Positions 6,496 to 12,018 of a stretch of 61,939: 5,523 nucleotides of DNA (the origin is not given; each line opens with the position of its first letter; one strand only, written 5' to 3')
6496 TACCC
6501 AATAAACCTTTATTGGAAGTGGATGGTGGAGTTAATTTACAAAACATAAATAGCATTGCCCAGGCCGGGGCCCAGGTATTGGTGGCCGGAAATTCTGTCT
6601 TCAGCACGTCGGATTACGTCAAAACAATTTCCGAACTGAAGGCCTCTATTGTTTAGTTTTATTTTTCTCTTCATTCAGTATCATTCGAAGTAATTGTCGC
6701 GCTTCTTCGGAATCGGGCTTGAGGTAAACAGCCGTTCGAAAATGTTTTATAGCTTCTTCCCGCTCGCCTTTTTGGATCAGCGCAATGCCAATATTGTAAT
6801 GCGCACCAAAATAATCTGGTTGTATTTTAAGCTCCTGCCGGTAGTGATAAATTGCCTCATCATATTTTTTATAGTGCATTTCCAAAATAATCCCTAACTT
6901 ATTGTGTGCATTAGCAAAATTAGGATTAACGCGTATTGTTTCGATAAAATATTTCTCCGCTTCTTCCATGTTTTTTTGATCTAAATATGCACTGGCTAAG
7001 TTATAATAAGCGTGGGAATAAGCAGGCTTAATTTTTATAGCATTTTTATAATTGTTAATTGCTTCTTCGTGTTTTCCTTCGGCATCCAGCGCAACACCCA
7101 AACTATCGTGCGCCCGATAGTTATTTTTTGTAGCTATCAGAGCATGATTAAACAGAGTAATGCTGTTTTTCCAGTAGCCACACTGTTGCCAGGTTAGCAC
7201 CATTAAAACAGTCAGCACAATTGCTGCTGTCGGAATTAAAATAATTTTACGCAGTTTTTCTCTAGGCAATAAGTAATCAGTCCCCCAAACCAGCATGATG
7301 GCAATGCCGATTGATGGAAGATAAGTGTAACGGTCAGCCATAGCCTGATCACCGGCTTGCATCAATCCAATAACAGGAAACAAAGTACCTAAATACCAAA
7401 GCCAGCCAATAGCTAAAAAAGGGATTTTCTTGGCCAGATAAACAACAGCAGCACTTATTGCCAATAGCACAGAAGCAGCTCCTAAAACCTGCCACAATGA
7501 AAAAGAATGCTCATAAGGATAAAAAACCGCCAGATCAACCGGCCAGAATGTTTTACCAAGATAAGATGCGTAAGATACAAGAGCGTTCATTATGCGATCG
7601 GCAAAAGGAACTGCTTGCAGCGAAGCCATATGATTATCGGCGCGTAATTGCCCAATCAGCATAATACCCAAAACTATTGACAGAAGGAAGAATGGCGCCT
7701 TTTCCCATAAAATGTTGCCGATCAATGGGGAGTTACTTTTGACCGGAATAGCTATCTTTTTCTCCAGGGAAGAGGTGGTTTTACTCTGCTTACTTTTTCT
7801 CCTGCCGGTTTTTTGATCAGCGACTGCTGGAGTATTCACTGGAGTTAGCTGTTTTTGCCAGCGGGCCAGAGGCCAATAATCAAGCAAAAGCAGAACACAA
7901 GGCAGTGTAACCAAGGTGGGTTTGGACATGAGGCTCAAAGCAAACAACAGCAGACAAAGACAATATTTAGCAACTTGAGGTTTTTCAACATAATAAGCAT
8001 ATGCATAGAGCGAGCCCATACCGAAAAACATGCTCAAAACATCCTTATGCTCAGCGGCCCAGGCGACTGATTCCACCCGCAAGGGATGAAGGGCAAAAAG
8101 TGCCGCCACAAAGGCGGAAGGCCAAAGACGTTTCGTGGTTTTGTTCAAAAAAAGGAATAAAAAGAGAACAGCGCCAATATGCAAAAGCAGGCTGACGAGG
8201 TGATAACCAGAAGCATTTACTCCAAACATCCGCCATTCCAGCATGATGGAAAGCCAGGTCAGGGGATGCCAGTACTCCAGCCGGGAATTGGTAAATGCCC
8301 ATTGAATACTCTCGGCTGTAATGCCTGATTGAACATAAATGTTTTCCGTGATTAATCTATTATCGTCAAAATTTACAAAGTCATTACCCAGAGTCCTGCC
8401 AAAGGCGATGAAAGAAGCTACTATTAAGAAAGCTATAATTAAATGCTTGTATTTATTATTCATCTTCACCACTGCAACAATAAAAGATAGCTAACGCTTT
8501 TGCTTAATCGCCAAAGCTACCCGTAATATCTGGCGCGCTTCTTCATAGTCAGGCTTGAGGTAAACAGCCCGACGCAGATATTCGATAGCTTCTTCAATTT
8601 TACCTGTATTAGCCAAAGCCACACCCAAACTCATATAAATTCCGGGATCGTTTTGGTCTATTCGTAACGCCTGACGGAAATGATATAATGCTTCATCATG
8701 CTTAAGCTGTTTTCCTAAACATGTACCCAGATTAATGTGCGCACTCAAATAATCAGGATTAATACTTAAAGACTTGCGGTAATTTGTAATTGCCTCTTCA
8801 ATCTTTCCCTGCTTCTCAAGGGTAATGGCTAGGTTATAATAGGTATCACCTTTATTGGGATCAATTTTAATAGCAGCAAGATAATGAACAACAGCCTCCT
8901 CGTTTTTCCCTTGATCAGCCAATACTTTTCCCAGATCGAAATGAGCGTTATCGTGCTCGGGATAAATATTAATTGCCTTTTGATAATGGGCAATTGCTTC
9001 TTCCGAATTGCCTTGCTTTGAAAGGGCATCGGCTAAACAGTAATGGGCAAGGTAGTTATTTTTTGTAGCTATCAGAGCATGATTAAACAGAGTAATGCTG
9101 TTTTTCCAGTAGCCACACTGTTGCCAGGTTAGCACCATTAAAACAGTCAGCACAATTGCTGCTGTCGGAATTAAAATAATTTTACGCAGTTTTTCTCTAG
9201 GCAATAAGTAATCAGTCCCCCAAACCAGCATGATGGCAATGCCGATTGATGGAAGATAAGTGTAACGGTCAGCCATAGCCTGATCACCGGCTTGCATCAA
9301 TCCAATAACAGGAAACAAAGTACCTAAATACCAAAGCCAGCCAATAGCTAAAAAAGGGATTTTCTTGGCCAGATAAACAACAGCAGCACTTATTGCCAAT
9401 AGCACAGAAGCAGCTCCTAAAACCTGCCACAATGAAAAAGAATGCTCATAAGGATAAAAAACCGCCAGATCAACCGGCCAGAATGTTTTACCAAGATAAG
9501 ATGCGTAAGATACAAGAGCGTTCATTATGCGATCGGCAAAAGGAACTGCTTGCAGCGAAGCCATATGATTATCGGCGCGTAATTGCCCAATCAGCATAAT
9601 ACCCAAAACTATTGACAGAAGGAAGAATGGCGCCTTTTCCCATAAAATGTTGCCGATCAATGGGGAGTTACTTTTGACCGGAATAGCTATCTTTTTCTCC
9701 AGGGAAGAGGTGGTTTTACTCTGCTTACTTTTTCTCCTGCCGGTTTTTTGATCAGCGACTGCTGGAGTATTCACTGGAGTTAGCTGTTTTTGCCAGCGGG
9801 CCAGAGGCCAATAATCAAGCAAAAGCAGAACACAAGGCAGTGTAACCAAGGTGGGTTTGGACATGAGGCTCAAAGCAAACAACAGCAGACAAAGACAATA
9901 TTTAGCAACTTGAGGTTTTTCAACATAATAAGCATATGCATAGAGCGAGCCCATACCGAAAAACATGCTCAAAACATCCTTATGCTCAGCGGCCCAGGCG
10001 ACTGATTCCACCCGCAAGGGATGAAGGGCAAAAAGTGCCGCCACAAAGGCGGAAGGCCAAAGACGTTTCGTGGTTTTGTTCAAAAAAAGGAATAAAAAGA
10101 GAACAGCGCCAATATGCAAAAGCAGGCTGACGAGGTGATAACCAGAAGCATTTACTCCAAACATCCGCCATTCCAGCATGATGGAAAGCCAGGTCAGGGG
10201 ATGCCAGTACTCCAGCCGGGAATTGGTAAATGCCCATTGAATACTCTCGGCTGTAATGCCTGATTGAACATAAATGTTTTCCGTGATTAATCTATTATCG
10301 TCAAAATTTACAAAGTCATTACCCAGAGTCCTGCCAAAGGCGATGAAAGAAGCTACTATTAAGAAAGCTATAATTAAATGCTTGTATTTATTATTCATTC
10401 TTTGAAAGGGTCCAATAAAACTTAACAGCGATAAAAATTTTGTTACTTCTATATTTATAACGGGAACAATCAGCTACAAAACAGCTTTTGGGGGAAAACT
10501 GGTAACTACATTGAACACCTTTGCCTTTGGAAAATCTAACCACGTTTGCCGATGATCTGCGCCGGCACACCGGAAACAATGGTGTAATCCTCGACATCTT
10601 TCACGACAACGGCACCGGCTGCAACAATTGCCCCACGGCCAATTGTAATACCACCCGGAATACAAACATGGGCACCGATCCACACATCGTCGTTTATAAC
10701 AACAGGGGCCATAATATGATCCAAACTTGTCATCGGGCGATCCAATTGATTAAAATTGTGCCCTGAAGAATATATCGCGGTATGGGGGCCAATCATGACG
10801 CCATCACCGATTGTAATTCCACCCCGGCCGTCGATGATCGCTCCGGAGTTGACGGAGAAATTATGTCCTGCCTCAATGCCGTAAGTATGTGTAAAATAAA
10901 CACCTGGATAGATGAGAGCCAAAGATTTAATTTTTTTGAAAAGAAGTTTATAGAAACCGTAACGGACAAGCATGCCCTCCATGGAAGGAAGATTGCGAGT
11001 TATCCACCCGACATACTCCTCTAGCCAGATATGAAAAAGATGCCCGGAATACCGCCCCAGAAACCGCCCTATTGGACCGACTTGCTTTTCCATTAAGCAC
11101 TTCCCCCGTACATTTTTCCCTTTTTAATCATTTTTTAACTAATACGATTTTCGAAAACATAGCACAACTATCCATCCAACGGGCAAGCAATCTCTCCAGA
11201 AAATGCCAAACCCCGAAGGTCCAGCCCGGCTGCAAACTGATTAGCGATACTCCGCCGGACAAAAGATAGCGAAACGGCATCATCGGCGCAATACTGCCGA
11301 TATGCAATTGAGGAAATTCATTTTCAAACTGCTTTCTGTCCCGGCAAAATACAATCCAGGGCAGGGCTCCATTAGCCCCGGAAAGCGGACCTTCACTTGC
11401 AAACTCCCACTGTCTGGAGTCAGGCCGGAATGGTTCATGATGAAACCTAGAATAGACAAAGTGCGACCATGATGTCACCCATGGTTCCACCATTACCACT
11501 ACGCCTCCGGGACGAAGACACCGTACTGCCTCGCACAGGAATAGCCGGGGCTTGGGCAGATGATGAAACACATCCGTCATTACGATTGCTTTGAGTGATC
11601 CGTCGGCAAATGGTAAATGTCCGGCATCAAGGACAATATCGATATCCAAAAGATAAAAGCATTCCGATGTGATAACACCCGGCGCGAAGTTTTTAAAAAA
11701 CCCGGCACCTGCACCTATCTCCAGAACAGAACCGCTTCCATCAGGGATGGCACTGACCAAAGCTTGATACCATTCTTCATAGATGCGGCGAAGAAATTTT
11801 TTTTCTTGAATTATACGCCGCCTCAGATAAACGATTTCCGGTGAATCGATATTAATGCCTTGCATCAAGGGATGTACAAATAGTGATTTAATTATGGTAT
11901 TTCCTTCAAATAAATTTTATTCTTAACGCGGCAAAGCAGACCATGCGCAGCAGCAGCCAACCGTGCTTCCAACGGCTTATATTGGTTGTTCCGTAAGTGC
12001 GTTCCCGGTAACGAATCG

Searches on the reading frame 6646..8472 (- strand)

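Call 42: search_protein_families(library=ncbifam, proteins=[window:6646-8472:-], max_evalue=0.00001)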
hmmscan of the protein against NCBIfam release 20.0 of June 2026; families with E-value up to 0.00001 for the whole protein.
window:6646-8472:- (608 aa): 17 families
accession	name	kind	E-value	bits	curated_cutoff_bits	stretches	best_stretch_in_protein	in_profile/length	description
NF033762.1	social_mot_Tgl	equivalog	6.3e-24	84.7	225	2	502-581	47-126/252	social motility TPR repeat lipoprotein Tgl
NF040959.1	MamA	equivalog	1.2e-20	73.9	200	2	488-599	73-183/204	magnetosome protein MamA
TIGR02917.1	PEP_TPR_lipo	equivalog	2e-19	69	312.2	1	437-605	178-345/899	XrtA/PEP-CTERM system TPR-repeat protein PrsT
TIGR02521.1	type_IV_pilW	equivalog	2.4e-16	60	154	1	458-596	37-176/234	type IV pilus biogenesis/stability protein PilW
TIGR02552.1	LcrH_SycD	equivalog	8.9e-15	54.6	104.8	2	428-517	29-117/136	SycD/LcrH family type III secretion system chaperone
NF033758.1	gliding_GltE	equivalog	4.6e-12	45.6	225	1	450-584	220-354/411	adventurous gliding motility TPR repeat lipoprotein GltE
NF008391.2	PRK11189.1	equivalog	3.5e-11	43.2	250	1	508-605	87-182/297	lipoprotein NlpI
NF033920.0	C39_PA2778_fam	equivalog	1.1e-10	41.3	150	1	427-531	133-235/255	PA2778 family cysteine peptidase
NF047558.1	TPR_END_plus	domain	9.3e-10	38.3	32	0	557-591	1-36/56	TPR end-of-group domain-containing protein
TIGR04510.1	mod_pep_cyc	subfamily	1.3e-08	33.8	400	1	458-601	404-549/814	putative peptide modification system cyclase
NF002725.1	PRK02603.1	equivalog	1.9e-08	34.5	143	0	459-533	42-119/173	photosystem I assembly protein Ycf3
NF047507.1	TPR_BatC_Lepto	exception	2e-08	34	175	1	499-606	44-147/214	TPR repeat-containing protein BatC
NF041054.1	WAxxUGC_long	equivalog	1.9e-07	30.7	300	0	557-588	278-309/354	ResA-like WAxxUGC motif-containing protein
NF047371.1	FlcA_CTERM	equivalog_domain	2e-07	29.9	300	0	466-530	453-517/646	periplasmic flagellar collar protein FlcA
TIGR00990.1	3a0801s09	subfamily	5.9e-07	28.5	757.25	1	454-584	333-462/615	mitochondrial import receptor subunit TOM70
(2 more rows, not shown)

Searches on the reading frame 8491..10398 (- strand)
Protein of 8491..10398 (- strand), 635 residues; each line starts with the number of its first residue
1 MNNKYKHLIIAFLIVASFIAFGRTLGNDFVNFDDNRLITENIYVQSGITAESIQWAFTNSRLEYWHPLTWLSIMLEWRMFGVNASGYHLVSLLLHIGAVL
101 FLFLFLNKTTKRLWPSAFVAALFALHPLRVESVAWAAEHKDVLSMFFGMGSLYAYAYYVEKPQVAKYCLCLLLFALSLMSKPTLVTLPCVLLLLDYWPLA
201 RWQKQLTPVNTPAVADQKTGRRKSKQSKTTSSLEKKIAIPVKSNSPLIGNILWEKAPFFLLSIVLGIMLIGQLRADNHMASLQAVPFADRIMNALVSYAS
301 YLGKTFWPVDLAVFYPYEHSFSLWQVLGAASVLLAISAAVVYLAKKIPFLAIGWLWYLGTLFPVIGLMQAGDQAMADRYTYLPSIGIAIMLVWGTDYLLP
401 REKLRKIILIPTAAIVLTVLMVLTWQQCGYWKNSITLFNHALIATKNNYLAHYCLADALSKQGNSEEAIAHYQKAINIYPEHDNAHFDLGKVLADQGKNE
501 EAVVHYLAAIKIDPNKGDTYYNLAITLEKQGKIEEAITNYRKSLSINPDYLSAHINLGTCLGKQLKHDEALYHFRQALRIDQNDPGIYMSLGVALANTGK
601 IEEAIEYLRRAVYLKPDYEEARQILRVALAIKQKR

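Call 42: search_protein_families(library=ncbifam, proteins=[window:8491-10398:-], max_evalue=0.00001)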
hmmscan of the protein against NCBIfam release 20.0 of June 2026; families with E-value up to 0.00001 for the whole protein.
window:8491-10398:- (635 aa): 28 families (the best 25 are shown)
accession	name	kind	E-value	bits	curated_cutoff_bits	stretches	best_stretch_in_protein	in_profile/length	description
NF040959.1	MamA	equivalog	7.9e-30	103.8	200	2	488-623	42-177/204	magnetosome protein MamA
TIGR02521.1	type_IV_pilW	equivalog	1.3e-22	80.5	154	2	496-625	44-175/234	type IV pilus biogenesis/stability protein PilW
TIGR02917.1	PEP_TPR_lipo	equivalog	8.3e-22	76.9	312.2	1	438-632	488-681/899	XrtA/PEP-CTERM system TPR-repeat protein PrsT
NF047558.1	TPR_END_plus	domain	1e-20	73.4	32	0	451-481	1-31/56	TPR end-of-group domain-containing protein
NF033762.1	social_mot_Tgl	equivalog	1.1e-20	74.1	225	2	516-580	30-95/252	social motility TPR repeat lipoprotein Tgl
NF033920.0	C39_PA2778_fam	equivalog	2.1e-17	63.4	150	1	424-547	133-254/255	PA2778 family cysteine peptidase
TIGR02552.1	LcrH_SycD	equivalog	2.4e-15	56.4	104.8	2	510-632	11-133/136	SycD/LcrH family type III secretion system chaperone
NF033758.1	gliding_GltE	equivalog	3e-15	56.1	225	1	438-625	75-262/411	adventurous gliding motility TPR repeat lipoprotein GltE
TIGR00990.1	3a0801s09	subfamily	1.6e-13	50.2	757.25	1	462-615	344-497/615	mitochondrial import receptor subunit TOM70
NF041054.1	WAxxUGC_long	equivalog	2.2e-12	46.9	300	0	484-540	277-332/354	ResA-like WAxxUGC motif-containing protein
TIGR02795.1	tol_pal_ybgF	equivalog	5.1e-11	43.2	90.1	0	483-542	39-101/119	tol-pal system protein YbgF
NF053607.1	CHU_0125_OmpA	equivalog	1.6e-10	40.1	620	1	429-515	33-119/639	CHU_0125 family OmpA-like outer membrane integrity protein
NF047507.1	TPR_BatC_Lepto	exception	1e-09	38.2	175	0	519-557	98-136/214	TPR repeat-containing protein BatC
NF011721.1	PRK15174.1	equivalog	5.5e-09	34.8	1200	1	526-629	221-328/656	Vi polysaccharide transport protein VexE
NF008520.0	PRK11447.1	equivalog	6.7e-09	34.1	858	0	458-516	278-336/1157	cellulose synthase complex outer membrane protein BcsC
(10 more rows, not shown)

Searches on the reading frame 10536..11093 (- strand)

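Call 42: search_protein_families(library=ncbifam, proteins=[window:10536-11093:-], max_evalue=0.00001)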
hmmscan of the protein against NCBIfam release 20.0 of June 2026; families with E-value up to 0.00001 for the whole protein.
window:10536-11093:- (185 aa): 28 families (the best 25 are shown)
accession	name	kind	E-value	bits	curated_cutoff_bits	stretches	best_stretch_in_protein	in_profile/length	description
NF007499.0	PRK10092.1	equivalog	4.2e-23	82.1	314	1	47-183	49-182/183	maltose O-acetyltransferase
NF007076.0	PRK09527.1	equivalog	4.8e-22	78.4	347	1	47-182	50-183/203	galactoside O-acetyltransferase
NF007797.0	PRK10502.1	subfamily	7.8e-18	64.8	192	1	53-184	53-179/183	WcaF family extracellular polysaccharide biosynthesis acetyltransferase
NF007240.0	PRK09677.1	equivalog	1e-16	61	243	1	41-183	30-183/192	putative lipopolysaccharide biosynthesis O-acetyl transferase WbbJ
TIGR03532.1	DapD_Ac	equivalog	8.2e-16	58.3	231.75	1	72-182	116-212/231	2,3,4,5-tetrahydropyridine-2,6-dicarboxylate N-acetyltransferase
TIGR03570.1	NeuD_NnaD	subfamily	1.3e-15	57.5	160.8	1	127-179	150-202/202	NeuD/PglB/VioB family sugar acetyltransferase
NF041874.1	EPS_EpsC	equivalog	1.7e-15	57.2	150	1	42-183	31-166/168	serine O-acetyltransferase EpsC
NF033468.1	stregram_VatI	exception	1.3e-14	54.5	415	1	127-184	109-166/208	streptogramin A O-acetyltransferase Vat(I)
TIGR03308.1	phn_thr-fam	hypoth_equivalog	1.4e-14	54.4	201.65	1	129-184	107-162/204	phosphonate metabolim protein, transferase hexapeptide repeat family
NF000311.1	Vat_ABCDEFH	equivalog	1.4e-14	54.1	300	1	129-184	109-164/201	Vat family streptogramin A O-acetyltransferase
TIGR04008.1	WcaF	equivalog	1.5e-12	47.8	326.3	1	48-184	47-178/180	colanic acid biosynthesis acetyltransferase WcaF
NF000490.1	chloram_CatB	equivalog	2.7e-12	46.5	350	1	131-184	111-164/210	type B chloramphenicol O-acetyltransferase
NF000020.1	stregram_VatE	exception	6.6e-12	45.5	450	1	110-182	96-167/214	streptogramin A O-acetyltransferase Vat(E)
NF000111.1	stregram_VatD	exception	6.8e-12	45.6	400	1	113-184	90-167/209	streptogramin A O-acetyltransferase Vat(D)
NF058585.1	HptprglPActTf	PfamEq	1.8e-11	43.9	300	1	128-183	104-159/172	heptaprenylglyceryl phosphate O-acetyltransferase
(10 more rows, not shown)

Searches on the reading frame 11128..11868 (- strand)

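Call 42: search_protein_families(library=ncbifam, proteins=[window:11128-11868:-], max_evalue=0.00001)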
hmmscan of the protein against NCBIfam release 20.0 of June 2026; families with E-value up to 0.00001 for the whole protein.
window:11128-11868:- (246 aa): 3 families
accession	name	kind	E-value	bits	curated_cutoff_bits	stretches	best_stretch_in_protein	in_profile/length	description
NF045823.1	PthPhpthDimycoMt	equivalog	4.2e-06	26.1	300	1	80-125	120-165/256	phthiotriol/phenolphthiotriol dimycocerosates methyltransferase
NF045825.1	FAmtase_mtf2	equivalog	5.2e-06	25.9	400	1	79-125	110-157/248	fatty-acid O-methyltransferase Mtf2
NF045667.1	MTase_DVU1556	equivalog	9.6e-06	25.2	155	0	79-126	72-119/213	DVU_1556 family methyltransferase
